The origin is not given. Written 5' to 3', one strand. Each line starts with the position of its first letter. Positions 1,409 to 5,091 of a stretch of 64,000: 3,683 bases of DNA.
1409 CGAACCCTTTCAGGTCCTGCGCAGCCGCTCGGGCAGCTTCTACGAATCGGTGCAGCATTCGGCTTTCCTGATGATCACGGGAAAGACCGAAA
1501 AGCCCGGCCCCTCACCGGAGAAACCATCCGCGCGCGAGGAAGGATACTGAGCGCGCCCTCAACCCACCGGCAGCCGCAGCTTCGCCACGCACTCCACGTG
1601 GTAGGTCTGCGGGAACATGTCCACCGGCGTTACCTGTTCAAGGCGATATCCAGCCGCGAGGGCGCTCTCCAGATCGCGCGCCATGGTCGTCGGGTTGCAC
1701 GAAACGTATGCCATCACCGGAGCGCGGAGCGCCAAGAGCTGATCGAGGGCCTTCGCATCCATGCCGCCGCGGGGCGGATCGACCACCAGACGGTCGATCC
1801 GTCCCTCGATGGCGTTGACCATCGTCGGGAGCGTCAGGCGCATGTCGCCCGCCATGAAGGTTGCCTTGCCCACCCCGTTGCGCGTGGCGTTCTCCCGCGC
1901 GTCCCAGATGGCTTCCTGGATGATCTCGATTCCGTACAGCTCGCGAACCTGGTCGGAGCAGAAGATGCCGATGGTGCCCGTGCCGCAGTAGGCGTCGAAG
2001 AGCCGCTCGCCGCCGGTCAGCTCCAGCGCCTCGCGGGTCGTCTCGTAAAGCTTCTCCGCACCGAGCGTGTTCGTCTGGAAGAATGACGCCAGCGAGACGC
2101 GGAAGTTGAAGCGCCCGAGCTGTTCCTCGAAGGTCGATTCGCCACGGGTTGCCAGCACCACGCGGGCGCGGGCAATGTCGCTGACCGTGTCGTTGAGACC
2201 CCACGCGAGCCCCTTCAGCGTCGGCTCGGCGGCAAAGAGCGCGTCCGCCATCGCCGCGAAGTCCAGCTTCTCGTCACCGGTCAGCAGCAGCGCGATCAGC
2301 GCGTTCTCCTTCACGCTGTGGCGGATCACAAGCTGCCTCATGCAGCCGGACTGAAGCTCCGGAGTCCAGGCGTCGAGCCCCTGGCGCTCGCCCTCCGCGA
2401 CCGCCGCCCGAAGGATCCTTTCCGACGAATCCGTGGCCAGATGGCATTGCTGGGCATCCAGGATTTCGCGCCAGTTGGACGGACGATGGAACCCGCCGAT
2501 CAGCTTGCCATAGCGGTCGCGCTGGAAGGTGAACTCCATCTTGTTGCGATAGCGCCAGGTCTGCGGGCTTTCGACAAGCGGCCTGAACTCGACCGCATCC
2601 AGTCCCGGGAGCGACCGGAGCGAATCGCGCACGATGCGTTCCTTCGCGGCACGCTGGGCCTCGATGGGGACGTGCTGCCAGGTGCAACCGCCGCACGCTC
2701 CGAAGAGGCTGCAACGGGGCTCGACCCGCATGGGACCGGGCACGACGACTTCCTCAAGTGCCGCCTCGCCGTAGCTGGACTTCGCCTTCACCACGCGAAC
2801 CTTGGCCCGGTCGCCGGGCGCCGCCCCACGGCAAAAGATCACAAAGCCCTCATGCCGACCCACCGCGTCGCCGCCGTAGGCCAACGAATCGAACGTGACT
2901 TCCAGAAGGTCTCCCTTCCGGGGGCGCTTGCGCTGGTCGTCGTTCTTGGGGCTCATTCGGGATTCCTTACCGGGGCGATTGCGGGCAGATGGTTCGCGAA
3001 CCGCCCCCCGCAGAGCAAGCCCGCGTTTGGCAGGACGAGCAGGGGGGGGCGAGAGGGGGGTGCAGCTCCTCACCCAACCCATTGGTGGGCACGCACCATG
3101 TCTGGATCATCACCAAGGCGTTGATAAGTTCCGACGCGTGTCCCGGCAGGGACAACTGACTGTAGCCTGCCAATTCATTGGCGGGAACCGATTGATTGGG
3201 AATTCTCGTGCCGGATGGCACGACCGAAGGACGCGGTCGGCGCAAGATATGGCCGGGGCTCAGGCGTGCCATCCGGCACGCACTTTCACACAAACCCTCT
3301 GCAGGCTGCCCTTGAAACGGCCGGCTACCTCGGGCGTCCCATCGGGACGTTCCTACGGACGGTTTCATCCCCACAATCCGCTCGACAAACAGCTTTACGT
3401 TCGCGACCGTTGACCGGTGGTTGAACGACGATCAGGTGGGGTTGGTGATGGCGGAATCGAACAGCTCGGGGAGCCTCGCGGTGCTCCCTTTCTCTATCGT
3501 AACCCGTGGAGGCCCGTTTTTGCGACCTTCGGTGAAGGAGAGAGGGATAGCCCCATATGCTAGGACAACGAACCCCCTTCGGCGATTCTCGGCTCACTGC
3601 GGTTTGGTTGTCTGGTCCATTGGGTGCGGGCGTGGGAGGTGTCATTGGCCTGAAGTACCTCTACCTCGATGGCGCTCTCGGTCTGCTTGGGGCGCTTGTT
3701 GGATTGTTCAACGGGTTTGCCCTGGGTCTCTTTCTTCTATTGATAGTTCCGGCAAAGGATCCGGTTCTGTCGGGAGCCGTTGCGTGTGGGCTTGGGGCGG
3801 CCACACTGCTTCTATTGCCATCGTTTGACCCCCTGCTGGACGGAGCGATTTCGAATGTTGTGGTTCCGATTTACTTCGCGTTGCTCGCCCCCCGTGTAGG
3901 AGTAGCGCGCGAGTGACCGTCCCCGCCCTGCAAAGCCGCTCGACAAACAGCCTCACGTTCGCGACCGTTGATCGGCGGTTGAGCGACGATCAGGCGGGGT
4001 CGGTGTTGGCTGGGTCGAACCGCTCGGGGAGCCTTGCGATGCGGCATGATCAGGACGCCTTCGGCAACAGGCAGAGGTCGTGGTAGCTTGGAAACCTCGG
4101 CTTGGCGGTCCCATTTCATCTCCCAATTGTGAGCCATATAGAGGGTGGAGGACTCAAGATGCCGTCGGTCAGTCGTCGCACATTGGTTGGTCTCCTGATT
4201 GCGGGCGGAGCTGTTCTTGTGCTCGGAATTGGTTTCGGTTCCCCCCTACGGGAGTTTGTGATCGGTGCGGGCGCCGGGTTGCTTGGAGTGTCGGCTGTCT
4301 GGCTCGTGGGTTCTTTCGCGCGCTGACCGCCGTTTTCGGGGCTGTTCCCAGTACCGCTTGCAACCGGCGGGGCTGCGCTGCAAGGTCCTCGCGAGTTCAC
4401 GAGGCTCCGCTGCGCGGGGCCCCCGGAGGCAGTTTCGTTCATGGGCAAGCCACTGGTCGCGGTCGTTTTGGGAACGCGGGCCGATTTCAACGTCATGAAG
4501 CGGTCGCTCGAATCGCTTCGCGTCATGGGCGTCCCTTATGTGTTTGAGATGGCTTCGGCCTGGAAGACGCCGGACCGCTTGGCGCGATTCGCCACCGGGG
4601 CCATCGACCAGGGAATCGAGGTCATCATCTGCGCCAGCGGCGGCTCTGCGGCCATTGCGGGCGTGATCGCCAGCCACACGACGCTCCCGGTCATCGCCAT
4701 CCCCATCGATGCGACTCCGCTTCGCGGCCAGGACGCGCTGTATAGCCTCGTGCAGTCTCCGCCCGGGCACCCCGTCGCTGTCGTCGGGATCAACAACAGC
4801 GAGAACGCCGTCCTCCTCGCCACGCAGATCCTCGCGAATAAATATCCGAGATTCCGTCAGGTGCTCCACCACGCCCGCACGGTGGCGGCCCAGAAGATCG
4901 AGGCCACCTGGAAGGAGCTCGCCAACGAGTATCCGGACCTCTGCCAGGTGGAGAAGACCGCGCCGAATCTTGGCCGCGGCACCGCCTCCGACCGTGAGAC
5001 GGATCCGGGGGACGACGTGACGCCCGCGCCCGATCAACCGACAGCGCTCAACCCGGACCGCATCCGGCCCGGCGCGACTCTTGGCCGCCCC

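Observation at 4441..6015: Unusual single-polypeptide fusion of a PurE-like (AIR carboxylase fold) domain to a TsaC/YrdC/Sua5 threonylcarbamoyl-AMP synthase domain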

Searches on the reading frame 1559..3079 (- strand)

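Call 42: search_protein_families(library=ncbifam, proteins=[window:1559-3079:-], max_evalue=0.00001)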
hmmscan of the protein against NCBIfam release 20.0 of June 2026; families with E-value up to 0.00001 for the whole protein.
window:1559-3079:- (506 aa): 10 families
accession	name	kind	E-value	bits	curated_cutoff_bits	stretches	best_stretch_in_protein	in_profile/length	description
TIGR00479.1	rumA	equivalog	4.4e-99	332.2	183.55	1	66-496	1-432/432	23S rRNA (uracil(1939)-C(5))-methyltransferase RlmD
NF009639.0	PRK13168.1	equivalog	1.4e-68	231.8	458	1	52-500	10-442/446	23S rRNA (uracil(1939)-C(5))-methyltransferase RlmD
NF002910.0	PRK03522.2-3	equivalog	7.7e-49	166.7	558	1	126-502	6-381/383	23S rRNA (uracil(747)-C(5))-methyltransferase RlmC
NF002909.0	PRK03522.2-1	equivalog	9.8e-40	136.9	553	1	126-501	6-371/374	23S rRNA (uracil(747)-C(5))-methyltransferase RlmC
TIGR02085.1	meth_trns_rumB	equivalog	6.4e-37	127.4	429.5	1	127-501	8-372/374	23S rRNA (uracil(747)-C(5))-methyltransferase RlmC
TIGR02143.1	trmA_only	equivalog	2e-17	63.2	334.65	1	323-498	164-346/352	tRNA (uridine(54)-C5)-methyltransferase TrmA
NF002913.0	PRK03522.2-6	equivalog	4.4e-14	52.6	537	1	428-499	267-336/342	23S rRNA (uracil(747)-C(5))-methyltransferase RlmC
NF053605.1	PyTRAM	equivalog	7.1e-09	35.3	85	1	56-106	5-55/56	TRAM domain-containing RNA chaperone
TIGR03534.1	RF_mod_PrmC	equivalog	1.6e-06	27.7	199.1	1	342-436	74-165/253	peptide chain release factor N(5)-glutamine methyltransferase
TIGR02021.1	BchM-ChlM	equivalog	5.4e-06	26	158.9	1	337-417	33-116/218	magnesium protoporphyrin IX methyltransferase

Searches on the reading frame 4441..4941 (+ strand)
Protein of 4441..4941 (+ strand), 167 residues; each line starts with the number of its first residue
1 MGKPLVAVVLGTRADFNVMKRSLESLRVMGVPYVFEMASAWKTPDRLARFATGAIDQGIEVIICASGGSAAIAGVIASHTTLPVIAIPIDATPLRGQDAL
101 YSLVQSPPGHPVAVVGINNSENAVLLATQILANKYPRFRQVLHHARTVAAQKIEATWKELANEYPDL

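Call 7: search_solved_structures(query=window:4441-4941:+, max_evalue=0.001, show_alignments=5)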
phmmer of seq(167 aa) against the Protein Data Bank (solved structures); distinct sequences matched with E-value up to 0.001: 37.
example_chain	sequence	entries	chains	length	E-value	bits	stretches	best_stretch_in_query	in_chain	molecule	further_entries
1o4v_A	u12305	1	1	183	1.8e-35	125.2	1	4-147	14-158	phosphoribosylaminoimidazole mutase PurE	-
6o55_A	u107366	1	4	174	5e-31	110.7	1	5-153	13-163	N5-carboxyaminoimidazole ribonucleotide mutase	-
3ors_A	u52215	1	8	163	8.4e-30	106.8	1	6-160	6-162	N5-Carboxyaminoimidazole Ribonucleotide Mutase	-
2nsh_A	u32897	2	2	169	1.1e-29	106.4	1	5-147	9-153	Phosphoribosylaminoimidazole carboxylase catalytic subunit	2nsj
1qcz_A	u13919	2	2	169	1.1e-29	106.3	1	5-147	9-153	N5-CARBOXYAMINOIMIDAZOLE RIBONUCLEOTIDE MUTASE | Phosphoribosylaminoimidazole carboxylase catalytic subunit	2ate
1d7a_A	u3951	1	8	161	1.4e-29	106.1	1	6-147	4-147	PHOSPHORIBOSYLAMINOIMIDAZOLE CARBOXYLASE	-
2nsl_A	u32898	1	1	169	2.2e-29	105.4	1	5-147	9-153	Phosphoribosylaminoimidazole carboxylase catalytic subunit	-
1xmp_A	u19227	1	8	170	1.2e-28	103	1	3-151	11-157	phosphoribosylaminoimidazole carboxylase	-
4ay3_A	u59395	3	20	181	1.5e-28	102.7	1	3-151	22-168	N5-CARBOXYAMINOIMIDAZOLE RIBONUCLEOTIDE MUTASE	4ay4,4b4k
3opq_A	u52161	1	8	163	1.7e-28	102.5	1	6-135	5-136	Phosphoribosylaminoimidazole carboxylase,catalytic subunit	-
3oow_A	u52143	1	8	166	1.8e-28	102.5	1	6-135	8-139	Phosphoribosylaminoimidazole carboxylase,catalytic subunit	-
4ycb_A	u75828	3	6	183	8.8e-28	100.2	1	3-144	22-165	N5-carboxyaminoimidazole ribonucleotide mutase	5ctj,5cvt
4ycc_A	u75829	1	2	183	1e-27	100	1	3-145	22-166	N5-carboxyaminoimidazole ribonucleotide mutase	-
4ycd_A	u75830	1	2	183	1.2e-27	99.8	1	3-143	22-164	N5-carboxyaminoimidazole ribonucleotide mutase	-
3kuu_A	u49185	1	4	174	1.6e-27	99.4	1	6-138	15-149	Phosphoribosylaminoimidazole carboxylase catalytic subunit PurE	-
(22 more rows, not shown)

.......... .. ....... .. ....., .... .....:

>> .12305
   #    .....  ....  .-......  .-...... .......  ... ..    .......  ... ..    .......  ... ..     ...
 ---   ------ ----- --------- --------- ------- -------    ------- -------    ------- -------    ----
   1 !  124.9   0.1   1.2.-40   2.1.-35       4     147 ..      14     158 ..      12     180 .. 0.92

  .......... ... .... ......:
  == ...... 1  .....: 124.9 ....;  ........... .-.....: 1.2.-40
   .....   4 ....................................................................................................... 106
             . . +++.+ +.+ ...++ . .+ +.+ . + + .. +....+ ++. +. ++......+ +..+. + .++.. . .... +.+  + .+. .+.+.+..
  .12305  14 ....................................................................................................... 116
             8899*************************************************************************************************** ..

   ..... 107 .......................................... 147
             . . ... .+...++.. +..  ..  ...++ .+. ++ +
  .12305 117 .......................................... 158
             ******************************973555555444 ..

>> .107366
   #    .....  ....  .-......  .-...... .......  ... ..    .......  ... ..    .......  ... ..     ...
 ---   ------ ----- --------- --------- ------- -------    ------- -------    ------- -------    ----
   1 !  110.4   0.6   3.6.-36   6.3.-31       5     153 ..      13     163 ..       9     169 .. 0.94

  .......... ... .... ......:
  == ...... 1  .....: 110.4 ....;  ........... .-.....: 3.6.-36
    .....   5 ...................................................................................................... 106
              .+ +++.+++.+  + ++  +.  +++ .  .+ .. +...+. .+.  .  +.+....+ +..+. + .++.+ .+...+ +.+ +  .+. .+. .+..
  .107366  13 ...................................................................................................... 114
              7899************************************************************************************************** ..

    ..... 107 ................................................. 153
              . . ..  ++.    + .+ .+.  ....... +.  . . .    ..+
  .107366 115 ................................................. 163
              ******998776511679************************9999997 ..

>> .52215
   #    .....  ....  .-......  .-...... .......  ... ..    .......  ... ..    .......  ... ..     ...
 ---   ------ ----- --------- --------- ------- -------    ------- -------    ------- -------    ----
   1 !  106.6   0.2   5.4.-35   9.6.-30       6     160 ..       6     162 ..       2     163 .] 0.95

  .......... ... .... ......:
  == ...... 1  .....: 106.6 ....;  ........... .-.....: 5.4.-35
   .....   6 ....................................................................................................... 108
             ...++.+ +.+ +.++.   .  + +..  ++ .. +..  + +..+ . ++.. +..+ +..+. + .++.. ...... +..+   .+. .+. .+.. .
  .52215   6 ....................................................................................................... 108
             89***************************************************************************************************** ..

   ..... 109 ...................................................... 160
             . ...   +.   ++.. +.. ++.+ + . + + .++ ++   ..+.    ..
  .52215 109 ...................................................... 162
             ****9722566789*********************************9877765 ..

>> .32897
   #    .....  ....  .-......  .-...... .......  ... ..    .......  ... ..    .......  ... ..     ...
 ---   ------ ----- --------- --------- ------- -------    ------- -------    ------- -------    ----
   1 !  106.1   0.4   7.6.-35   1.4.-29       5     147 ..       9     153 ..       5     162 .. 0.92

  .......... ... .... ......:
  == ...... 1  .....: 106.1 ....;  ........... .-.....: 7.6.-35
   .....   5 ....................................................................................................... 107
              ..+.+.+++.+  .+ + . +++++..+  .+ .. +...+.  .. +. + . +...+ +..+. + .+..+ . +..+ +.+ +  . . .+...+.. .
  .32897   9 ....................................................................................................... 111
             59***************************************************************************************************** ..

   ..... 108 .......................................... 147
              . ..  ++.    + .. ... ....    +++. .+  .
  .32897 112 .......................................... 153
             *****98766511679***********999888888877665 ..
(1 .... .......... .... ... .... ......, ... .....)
